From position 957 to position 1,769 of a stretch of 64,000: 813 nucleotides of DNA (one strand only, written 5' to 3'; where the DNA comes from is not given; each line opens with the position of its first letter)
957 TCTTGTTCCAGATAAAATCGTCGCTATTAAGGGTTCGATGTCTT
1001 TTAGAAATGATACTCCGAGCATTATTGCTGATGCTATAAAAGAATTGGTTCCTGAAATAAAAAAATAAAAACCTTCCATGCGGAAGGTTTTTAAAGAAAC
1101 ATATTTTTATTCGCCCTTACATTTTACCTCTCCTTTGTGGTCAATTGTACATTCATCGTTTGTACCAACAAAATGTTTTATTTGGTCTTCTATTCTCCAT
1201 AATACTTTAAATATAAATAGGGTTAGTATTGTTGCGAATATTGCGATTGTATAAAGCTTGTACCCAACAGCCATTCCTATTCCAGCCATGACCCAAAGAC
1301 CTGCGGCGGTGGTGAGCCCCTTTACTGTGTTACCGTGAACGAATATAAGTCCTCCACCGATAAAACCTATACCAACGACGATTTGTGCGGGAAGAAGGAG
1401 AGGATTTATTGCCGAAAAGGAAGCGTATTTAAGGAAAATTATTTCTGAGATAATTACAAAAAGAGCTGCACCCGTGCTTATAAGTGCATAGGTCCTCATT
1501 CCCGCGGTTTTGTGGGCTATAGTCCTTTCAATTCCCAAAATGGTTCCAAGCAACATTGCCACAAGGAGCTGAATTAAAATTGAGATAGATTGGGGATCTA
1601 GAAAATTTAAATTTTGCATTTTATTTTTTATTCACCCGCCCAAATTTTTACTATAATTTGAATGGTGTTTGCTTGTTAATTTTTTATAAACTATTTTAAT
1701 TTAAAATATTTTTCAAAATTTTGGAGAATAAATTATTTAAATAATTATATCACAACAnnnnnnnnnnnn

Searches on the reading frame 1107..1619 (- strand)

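Call 49: search_protein_families(library=pfam, proteins=[window:1107-1619:-], max_evalue=0.0001)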
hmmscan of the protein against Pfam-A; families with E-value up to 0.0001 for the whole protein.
window:1107-1619:- (170 aa): 1 family
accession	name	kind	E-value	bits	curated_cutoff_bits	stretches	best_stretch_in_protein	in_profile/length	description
PF02308.21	MgtC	-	3.8e-33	114.8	31.4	1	18-144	1-119/121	MgtC family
